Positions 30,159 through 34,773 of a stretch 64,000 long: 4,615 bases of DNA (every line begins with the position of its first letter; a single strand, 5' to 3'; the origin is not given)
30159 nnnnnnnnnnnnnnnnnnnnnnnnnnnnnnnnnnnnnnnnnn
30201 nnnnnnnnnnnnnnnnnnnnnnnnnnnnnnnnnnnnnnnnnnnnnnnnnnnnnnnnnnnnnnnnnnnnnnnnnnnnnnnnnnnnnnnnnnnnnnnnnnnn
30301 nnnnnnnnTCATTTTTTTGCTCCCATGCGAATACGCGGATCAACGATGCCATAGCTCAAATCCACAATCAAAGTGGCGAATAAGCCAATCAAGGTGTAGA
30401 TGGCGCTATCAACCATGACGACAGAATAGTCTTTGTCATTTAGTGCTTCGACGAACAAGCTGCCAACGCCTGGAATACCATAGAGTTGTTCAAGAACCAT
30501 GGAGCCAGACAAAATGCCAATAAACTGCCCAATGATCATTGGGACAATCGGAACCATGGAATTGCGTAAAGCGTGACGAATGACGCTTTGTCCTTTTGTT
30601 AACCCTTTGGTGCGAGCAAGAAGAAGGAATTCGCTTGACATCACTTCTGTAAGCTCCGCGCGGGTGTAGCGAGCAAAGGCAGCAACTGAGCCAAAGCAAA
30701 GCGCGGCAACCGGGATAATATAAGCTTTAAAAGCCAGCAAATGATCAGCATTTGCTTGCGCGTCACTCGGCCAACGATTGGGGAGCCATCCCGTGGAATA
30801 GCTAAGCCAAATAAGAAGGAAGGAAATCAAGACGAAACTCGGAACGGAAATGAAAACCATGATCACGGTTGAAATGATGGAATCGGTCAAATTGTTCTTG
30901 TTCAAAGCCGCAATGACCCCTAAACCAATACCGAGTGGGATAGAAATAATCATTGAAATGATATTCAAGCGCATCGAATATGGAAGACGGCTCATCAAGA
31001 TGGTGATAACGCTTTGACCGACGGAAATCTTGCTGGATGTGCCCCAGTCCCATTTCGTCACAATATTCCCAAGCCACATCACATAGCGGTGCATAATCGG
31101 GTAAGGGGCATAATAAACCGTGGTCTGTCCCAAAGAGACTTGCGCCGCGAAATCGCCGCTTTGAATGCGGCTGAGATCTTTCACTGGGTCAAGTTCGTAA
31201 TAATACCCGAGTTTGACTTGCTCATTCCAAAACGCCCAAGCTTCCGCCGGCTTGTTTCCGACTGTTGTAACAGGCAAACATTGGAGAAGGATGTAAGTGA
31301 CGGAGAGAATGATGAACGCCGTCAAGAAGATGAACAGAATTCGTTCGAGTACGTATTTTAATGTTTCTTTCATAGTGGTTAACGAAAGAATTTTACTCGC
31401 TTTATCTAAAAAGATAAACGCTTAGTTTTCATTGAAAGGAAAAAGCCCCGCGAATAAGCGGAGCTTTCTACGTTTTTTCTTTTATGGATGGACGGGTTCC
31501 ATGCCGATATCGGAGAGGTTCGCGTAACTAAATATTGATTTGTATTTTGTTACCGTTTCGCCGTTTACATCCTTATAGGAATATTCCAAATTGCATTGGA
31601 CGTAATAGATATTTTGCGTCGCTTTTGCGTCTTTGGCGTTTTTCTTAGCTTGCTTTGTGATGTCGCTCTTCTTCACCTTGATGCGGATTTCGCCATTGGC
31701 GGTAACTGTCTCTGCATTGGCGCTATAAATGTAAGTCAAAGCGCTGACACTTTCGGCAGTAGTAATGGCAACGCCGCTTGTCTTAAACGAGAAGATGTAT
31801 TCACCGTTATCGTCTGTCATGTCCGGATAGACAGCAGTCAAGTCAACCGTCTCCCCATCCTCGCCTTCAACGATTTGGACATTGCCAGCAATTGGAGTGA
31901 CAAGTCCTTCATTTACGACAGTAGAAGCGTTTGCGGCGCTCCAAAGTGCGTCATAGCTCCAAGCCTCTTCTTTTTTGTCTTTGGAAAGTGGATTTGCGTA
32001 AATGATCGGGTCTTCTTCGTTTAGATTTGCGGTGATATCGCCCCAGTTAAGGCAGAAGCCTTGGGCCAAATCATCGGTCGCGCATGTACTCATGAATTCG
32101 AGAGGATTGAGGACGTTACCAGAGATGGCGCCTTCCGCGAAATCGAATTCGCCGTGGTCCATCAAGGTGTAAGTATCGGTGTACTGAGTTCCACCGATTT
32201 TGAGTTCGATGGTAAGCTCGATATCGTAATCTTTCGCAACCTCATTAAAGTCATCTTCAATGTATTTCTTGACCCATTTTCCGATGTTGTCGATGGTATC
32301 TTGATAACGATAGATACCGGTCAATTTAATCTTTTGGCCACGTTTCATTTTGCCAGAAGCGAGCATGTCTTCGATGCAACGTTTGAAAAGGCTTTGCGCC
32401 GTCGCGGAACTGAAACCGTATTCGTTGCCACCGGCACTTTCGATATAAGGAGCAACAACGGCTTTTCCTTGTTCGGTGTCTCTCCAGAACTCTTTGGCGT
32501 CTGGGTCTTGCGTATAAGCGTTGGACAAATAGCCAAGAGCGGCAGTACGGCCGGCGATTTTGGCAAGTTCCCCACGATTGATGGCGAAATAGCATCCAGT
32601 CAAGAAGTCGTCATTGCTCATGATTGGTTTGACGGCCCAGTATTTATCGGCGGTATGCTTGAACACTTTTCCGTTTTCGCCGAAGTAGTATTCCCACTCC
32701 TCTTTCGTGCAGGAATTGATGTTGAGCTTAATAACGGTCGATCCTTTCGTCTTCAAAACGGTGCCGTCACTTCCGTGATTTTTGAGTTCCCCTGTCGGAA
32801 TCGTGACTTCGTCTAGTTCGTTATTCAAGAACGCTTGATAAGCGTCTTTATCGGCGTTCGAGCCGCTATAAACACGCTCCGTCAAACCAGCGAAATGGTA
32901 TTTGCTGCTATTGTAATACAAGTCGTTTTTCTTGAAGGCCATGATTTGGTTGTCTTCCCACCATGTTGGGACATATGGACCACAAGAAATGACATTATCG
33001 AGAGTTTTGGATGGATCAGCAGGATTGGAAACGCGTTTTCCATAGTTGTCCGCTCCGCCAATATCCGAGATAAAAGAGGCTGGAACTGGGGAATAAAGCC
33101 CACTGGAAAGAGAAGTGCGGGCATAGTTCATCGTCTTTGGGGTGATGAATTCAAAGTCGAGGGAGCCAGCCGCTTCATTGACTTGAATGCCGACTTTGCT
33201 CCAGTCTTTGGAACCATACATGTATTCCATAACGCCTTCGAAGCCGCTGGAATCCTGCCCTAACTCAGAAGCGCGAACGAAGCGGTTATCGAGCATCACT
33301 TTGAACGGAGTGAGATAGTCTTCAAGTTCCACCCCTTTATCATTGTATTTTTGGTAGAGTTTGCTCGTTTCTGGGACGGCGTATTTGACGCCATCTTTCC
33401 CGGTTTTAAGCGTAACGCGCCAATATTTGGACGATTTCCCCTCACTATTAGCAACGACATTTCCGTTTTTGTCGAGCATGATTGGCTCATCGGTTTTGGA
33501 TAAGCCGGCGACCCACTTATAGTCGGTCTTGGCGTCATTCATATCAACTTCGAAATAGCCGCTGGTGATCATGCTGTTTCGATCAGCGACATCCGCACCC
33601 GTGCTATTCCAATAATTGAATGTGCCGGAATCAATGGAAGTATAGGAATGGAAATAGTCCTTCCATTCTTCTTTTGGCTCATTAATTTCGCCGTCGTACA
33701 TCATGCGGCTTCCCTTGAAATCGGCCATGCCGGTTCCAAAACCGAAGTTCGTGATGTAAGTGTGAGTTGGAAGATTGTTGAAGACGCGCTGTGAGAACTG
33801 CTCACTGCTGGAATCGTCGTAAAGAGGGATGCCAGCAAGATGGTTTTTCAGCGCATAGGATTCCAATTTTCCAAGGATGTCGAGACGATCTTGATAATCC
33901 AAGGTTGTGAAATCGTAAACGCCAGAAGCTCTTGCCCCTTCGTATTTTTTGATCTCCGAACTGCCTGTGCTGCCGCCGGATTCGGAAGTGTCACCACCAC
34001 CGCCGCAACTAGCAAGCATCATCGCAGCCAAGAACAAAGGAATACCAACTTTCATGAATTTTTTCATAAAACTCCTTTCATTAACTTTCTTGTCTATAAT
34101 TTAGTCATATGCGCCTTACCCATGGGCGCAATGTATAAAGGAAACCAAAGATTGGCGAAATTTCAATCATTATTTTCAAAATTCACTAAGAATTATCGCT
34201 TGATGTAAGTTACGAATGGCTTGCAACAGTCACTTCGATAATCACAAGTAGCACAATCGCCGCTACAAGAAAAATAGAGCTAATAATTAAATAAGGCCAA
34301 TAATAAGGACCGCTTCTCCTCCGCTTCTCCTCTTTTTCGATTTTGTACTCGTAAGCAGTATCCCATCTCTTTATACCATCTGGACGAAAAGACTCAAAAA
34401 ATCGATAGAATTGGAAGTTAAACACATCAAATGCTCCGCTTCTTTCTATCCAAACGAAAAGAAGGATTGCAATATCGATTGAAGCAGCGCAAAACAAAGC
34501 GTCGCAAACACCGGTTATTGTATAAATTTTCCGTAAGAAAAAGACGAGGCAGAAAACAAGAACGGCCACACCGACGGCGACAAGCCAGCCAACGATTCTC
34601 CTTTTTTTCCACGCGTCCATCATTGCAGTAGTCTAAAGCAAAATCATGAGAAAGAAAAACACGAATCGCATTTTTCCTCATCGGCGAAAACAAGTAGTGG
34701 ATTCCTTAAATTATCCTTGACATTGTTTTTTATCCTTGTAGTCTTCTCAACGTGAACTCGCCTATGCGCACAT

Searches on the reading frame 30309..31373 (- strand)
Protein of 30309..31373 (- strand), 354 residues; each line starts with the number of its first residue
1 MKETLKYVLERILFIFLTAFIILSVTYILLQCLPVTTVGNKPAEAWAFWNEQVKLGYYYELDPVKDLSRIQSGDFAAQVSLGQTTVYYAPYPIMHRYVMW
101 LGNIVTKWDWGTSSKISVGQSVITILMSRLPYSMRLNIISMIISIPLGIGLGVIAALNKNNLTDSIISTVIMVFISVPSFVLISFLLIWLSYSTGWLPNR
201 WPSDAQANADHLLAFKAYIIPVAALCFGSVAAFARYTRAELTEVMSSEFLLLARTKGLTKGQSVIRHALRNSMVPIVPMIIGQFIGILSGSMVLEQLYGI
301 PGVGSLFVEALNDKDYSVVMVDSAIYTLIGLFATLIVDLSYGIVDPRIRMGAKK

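Call 42: search_protein_families(library=pfam, proteins=[window:30309-31373:-], max_evalue=0.00001)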
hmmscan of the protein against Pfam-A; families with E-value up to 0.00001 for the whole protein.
window:30309-31373:- (354 aa): 1 family
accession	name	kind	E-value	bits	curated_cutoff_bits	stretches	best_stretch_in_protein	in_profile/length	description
PF00528.27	BPD_transp_1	-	1.6e-37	129.5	26.4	1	148-349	1-183/184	Binding-protein-dependent transport system inner membrane component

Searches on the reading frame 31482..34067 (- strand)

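Call 42: search_protein_families(library=pfam, proteins=[window:31482-34067:-], max_evalue=0.00001)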
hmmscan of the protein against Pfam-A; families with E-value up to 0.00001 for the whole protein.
window:31482-34067:- (861 aa): 1 family
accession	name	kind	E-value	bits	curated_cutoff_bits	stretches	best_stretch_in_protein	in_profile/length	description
PF00496.27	SBP_bac_5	-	2e-09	37.5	32.4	1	303-663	74-361/368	Bacterial extracellular solute-binding proteins, family 5 Middle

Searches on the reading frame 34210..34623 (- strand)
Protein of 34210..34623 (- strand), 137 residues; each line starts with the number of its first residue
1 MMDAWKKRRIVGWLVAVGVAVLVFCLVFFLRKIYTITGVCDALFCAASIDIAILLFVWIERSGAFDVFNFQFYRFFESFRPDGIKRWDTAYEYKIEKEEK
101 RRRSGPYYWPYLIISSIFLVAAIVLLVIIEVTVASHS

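Call 42: search_protein_families(library=pfam, proteins=[window:34210-34623:-], max_evalue=0.00001)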
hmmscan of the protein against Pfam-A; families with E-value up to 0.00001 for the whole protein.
window:34210-34623:- (137 aa): 1 family
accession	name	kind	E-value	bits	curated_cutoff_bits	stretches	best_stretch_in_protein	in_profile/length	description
PF13038.11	DUF3899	-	1.8e-10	41.5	23.4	1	40-126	1-87/88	Domain of unknown function (DUF3899)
